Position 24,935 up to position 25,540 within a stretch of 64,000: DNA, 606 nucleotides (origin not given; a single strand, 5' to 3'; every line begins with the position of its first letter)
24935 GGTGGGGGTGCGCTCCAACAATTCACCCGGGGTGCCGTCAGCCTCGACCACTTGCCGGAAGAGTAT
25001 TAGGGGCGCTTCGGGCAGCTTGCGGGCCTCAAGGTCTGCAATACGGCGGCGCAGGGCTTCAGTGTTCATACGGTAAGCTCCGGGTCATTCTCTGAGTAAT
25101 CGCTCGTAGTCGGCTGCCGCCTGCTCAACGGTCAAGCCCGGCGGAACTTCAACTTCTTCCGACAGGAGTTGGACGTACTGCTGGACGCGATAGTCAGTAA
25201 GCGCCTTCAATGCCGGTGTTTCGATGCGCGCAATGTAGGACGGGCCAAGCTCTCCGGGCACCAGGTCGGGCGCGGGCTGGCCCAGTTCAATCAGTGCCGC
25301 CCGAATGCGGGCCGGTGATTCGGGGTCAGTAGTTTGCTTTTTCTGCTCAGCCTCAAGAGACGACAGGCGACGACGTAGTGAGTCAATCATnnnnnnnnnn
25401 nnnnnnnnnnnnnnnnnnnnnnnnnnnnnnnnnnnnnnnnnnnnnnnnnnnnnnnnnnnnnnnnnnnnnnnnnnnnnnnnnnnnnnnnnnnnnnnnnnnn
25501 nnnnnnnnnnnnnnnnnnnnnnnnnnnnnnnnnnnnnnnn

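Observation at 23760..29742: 5.9-kb tRNA-Met-integrated island with the gene content of a minimal phage satellite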

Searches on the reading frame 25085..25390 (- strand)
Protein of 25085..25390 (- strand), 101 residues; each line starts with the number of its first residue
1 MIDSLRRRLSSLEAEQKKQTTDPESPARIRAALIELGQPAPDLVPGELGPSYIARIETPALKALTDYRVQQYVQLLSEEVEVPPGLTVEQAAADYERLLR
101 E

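Call 7: search_protein_families(library=pfam, proteins=[window:25085-25390:-], max_evalue=0.1)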
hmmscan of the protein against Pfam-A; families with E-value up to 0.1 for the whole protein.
window:25085-25390:- (101 aa): 0 families

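Call 8: search_protein_families(library=phrogs, proteins=[window:25085-25390:-], max_evalue=0.1)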
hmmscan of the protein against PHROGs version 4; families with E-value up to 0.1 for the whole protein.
window:25085-25390:- (101 aa): 1 family
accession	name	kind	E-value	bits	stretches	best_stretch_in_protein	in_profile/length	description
phrog_9477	-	unknown function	0.036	15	1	60-98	26-64/72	-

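Call 9: search_protein_families(library=ncbifam, proteins=[window:25085-25390:-], max_evalue=0.1)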
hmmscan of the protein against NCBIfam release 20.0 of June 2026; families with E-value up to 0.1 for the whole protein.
window:25085-25390:- (101 aa): 0 families

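Call 10: search_protein_families(library=padloc, proteins=[window:25085-25390:-], max_evalue=0.1)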
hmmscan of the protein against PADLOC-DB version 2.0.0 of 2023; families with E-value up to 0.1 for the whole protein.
window:25085-25390:- (101 aa): 0 families
